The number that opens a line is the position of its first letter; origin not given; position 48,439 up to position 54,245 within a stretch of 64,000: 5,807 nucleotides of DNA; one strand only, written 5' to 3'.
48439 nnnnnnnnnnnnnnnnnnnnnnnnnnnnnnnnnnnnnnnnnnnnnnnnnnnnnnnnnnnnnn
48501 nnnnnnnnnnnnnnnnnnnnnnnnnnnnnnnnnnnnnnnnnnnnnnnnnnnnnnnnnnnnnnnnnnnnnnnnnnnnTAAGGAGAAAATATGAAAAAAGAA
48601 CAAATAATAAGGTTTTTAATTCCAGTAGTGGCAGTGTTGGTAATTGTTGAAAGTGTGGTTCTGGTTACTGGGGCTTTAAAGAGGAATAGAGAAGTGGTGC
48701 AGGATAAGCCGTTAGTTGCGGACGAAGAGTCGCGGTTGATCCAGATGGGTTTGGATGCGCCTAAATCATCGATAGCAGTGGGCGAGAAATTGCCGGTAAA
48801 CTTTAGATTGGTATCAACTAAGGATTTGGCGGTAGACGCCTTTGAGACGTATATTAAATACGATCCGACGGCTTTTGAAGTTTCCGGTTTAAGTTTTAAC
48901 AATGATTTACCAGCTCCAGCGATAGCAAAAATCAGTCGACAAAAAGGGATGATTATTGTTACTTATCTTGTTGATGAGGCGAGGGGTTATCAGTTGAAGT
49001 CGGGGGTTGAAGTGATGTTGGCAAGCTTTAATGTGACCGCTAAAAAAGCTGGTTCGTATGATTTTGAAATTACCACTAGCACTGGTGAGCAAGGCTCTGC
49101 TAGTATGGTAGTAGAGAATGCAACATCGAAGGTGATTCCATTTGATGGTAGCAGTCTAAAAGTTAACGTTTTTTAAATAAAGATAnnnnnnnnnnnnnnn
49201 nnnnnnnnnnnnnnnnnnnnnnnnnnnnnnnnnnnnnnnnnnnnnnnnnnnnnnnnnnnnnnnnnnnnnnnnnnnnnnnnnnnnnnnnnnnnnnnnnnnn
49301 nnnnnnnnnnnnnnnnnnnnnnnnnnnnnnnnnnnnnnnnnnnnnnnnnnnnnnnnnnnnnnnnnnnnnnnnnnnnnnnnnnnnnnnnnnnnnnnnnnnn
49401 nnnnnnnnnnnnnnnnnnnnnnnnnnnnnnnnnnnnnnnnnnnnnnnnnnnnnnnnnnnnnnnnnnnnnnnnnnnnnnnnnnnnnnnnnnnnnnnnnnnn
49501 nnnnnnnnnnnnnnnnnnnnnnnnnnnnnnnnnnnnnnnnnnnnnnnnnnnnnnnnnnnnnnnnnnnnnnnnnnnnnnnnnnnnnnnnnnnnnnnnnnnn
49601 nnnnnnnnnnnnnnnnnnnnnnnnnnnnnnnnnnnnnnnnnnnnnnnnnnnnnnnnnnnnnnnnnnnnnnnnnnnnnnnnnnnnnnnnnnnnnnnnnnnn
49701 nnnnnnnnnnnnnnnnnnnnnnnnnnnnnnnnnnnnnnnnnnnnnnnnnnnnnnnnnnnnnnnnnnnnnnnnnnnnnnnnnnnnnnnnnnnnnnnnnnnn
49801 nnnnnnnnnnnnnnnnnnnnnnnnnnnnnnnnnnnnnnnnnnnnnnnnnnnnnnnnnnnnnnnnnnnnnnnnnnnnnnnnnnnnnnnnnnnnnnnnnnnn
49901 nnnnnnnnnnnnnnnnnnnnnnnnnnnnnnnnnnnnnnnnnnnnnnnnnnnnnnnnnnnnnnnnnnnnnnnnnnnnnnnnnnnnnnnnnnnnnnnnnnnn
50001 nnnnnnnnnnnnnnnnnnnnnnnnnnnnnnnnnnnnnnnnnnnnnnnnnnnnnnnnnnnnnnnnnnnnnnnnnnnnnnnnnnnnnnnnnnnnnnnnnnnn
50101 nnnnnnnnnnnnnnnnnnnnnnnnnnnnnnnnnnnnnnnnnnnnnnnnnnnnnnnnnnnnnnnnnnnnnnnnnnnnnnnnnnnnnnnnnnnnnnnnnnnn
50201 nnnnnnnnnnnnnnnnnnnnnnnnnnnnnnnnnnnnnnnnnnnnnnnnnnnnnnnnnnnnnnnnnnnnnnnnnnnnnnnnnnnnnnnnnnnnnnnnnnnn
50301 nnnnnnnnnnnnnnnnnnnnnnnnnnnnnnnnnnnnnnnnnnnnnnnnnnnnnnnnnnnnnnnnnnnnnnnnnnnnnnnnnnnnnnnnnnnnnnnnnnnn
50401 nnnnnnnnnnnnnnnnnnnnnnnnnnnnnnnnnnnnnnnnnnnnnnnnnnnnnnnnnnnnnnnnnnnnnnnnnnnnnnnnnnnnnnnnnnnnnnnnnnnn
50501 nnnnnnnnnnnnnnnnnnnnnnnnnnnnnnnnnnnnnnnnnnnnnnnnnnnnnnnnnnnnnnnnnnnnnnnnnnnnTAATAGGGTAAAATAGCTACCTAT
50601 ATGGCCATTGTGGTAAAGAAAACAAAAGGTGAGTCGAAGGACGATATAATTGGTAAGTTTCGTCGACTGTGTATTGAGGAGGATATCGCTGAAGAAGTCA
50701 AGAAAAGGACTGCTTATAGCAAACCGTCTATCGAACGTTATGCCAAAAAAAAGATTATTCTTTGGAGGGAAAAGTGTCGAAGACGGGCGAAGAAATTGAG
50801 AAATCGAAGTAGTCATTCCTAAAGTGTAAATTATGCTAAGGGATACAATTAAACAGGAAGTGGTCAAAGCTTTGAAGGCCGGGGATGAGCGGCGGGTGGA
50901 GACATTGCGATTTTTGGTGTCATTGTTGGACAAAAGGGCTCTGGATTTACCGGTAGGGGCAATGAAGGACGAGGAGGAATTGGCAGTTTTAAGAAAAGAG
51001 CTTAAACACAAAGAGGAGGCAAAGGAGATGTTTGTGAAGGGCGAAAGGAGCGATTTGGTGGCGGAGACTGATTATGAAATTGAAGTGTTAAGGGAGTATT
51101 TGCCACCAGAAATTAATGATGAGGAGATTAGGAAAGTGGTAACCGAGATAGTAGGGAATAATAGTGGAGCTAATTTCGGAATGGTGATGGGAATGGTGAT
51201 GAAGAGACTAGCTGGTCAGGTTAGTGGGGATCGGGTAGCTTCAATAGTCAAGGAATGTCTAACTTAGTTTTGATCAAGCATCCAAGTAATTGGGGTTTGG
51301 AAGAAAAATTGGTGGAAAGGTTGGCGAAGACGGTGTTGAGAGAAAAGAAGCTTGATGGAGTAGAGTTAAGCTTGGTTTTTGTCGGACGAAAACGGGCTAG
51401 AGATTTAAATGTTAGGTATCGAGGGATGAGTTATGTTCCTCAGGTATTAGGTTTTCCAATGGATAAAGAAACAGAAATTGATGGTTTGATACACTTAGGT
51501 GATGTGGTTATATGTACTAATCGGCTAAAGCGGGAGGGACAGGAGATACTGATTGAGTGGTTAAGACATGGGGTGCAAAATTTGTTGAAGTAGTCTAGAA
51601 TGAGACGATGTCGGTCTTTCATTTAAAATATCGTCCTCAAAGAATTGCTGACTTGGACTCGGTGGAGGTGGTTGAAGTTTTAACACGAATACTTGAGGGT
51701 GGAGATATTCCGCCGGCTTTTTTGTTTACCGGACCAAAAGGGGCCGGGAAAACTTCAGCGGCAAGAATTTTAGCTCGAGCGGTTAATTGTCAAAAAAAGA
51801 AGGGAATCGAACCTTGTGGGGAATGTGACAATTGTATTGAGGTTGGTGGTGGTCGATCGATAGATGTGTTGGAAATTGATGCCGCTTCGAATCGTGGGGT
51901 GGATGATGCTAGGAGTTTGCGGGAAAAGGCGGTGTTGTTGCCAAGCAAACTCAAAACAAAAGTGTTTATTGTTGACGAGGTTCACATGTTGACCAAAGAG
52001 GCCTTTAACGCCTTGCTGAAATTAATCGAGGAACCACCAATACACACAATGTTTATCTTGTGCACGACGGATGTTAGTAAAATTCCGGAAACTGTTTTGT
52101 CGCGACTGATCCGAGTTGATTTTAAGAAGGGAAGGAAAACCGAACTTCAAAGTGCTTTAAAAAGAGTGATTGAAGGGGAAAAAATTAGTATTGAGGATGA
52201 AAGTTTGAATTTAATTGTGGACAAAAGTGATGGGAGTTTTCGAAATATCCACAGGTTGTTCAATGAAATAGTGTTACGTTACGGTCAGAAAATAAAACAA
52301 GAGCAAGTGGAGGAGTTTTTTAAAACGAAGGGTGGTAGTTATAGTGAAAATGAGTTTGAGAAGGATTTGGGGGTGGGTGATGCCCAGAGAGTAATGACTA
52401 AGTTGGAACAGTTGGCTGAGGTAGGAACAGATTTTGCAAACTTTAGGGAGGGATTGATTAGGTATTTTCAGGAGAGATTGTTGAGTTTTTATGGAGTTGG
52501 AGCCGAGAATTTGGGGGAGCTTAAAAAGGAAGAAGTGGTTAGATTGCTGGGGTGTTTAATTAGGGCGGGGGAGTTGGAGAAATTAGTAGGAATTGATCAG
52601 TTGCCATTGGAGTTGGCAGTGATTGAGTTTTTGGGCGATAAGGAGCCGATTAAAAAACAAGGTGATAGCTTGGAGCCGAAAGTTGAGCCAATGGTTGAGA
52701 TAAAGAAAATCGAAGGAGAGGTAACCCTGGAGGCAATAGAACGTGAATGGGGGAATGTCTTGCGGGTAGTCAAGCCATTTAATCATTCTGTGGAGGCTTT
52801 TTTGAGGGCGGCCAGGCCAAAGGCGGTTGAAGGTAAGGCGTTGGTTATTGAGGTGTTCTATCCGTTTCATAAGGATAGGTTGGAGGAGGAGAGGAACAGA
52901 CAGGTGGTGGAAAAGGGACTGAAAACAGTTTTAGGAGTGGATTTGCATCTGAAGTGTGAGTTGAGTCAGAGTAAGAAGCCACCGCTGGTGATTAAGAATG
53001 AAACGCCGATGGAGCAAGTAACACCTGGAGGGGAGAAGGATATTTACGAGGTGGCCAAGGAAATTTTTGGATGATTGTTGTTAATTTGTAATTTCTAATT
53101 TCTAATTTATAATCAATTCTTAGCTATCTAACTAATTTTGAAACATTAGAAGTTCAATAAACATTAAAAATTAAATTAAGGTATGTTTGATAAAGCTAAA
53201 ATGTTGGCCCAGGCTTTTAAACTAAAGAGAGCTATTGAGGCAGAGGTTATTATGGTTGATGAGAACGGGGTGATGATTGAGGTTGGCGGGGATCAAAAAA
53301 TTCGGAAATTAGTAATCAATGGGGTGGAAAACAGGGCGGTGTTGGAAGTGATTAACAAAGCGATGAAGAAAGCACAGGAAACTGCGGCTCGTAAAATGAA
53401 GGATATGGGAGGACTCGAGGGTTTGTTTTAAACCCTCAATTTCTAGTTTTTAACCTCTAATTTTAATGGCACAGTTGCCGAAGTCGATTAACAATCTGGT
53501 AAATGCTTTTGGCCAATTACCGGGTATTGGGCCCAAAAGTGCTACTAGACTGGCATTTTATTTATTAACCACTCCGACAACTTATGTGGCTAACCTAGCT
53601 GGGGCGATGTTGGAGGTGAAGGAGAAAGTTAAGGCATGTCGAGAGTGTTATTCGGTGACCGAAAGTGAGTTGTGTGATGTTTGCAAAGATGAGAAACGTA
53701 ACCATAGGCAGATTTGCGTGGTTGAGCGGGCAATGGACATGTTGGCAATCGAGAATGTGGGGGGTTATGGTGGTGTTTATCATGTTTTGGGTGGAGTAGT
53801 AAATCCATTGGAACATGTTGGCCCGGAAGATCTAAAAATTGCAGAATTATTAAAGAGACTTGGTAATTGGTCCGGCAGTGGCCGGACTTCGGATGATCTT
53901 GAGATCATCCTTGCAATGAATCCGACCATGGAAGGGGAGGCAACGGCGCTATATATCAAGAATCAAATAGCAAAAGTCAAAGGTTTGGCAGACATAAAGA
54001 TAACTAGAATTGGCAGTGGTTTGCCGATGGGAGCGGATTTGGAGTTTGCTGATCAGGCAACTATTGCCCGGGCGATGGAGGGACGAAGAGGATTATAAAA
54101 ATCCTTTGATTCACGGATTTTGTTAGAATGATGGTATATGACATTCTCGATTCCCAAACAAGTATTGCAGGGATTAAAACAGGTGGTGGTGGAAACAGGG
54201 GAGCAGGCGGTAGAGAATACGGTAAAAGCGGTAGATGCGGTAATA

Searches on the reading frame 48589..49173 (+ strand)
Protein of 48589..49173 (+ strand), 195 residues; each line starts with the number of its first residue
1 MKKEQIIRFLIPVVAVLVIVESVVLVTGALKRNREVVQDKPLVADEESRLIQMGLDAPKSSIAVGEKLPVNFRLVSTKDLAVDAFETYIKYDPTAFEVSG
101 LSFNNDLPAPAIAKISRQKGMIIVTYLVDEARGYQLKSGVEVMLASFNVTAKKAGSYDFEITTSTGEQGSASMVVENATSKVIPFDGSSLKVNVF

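Call 12: search_protein_families(library=pfam, proteins=[window:48589-49173:+], max_evalue=1)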
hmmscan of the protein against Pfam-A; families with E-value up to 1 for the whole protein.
window:48589-49173:+ (195 aa): 2 families
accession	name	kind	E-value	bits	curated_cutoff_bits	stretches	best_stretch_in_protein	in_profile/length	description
PF00963.24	Cohesin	-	2.3e-07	31.5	24.1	1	59-182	7-131/139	Cohesin domain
PF02752.27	Arrestin_C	-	0.087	13.6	27.7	1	50-87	4-41/137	Arrestin (or S-antigen), C-terminal domain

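Call 31: search_protein_families(library=ncbifam, proteins=[window:48589-49173:+], max_evalue=1)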
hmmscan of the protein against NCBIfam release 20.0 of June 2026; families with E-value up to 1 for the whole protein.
window:48589-49173:+ (195 aa): 0 families

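Call 81: search_protein_families(library=phrogs, proteins=[window:48589-49173:+], max_evalue=0.01)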
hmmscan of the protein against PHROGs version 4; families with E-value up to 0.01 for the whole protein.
window:48589-49173:+ (195 aa): 0 families

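Call 94: find_encoding_contigs(protein=window:48589-49173:+, flank=10000, max_places=6)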
Protein window:48589-49173:+ (195 aa): 1 contig read that carries it; 1 place shown.
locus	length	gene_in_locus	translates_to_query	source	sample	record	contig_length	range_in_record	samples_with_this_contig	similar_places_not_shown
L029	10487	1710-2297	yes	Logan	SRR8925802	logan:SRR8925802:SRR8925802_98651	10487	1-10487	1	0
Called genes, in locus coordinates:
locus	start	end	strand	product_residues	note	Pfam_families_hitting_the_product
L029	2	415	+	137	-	?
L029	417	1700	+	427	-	-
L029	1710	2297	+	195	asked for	PF00963:Cohesin (weak)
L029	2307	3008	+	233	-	PF00963:Cohesin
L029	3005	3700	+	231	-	PF16656:Pur_ac_phosph_N (weak)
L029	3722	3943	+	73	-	-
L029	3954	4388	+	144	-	PF09424:YqeY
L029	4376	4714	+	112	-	PF02130:YbeY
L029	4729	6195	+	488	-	PF13177:DNA_pol3_delta2, PF00004:AAA, PF07728:AAA_5 (weak), PF13401:AAA_22 (faint), PF20964:DnaX_C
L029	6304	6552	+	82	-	-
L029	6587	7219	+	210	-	PF21176:RecR_HhH, PF01751:Toprim, PF13662:Toprim_4, PF21175:RecR_C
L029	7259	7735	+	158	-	-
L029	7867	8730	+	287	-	PF00291:PALP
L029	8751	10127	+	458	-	PF00133:tRNA-synt_1 (faint), PF01406:tRNA-synt_1e, PF09334:tRNA-synt_1g (faint)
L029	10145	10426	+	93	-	PF01250:Ribosomal_S6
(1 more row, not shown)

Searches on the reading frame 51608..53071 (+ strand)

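Call 12: search_protein_families(library=pfam, proteins=[window:51608-53071:+], max_evalue=1)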
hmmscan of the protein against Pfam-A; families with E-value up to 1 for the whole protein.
window:51608-53071:+ (488 aa): 25 families
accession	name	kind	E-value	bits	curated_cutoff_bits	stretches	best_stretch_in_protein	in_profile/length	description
PF13177.12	DNA_pol3_delta2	-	5.3e-36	124.5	27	1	20-174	4-159/161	DNA polymerase III, delta subunit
PF20964.2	DnaX_C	-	1.4e-12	48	26.2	1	370-457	5-92/113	DNA polymerase III subunit tau, C-terminal domain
PF00004.35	AAA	-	4.5e-11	43.8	21.2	1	39-168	2-124/131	ATPase family associated with various cellular activities (AAA)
PF07728.20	AAA_5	-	5.4e-07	30.1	22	1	38-148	2-98/139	AAA domain (dynein-related subfamily)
PF13401.12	AAA_22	-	6.7e-07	30.1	27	1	39-152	9-121/130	AAA domain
PF07724.20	AAA_2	-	0.00014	22.4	27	1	38-142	6-101/166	AAA domain (Cdc48 subfamily)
PF13604.12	AAA_30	-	0.0012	19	27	1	39-142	22-114/191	AAA domain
PF05496.18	RuvB_N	-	0.0023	18.1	27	1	38-68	36-66/159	Holliday junction DNA helicase RuvB P-loop domain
PF22608.2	DNAX_ATPase_lid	-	0.004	17.4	27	1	181-212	3-34/49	DNA polymerase III clamp loader subunit, ATPase lid domain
PF13191.12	AAA_16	-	0.0043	18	32.6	1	31-76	22-63/167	AAA ATPase domain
PF12775.13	AAA_7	-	0.01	15.9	25.8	0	37-60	35-58/181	P-loop containing dynein motor region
PF21960.2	RCF1-5-like_lid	-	0.012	16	27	1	183-212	2-32/43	RCF1/5-like, AAA+ ATPase lid domain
PF13245.12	AAA_19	-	0.014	16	25.1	1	113-142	87-116/134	AAA domain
PF13238.12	AAA_18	-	0.015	16.2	29.4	1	40-73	3-25/128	AAA domain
PF00270.35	DEAD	-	0.033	14.3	26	0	116-140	117-141/167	DEAD/DEAH box helicase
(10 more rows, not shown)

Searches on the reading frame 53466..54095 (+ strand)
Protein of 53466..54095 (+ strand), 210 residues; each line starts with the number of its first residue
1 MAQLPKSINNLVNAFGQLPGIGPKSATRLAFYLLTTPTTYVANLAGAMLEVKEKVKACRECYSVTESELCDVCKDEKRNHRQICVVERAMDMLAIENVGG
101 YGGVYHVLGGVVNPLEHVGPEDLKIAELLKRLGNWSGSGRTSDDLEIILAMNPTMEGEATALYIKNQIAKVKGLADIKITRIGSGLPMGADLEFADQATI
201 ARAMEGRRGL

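Call 79: search_protein_families(library=pfam, proteins=[window:53466-54095:+], max_evalue=0.0001)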
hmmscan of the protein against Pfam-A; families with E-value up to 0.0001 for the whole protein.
window:53466-54095:+ (210 aa): 5 families
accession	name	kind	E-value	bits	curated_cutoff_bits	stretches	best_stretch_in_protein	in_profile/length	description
PF13662.12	Toprim_4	-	5.9e-23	81.3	25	1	82-182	2-84/85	Toprim domain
PF21176.3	RecR_HhH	-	1.5e-14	54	27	1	8-50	1-43/45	RecR, helix-hairpin-helix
PF21175.2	RecR_C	-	2.1e-11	43.4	22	1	185-208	1-24/24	RecR, C-terminal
PF01751.28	Toprim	-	3.5e-10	40.3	23.1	1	82-169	1-81/96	Toprim domain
PF02132.21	RecR_ZnF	-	8.1e-05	22.8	22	0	55-75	1-21/21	RecR, Cys4-zinc finger domain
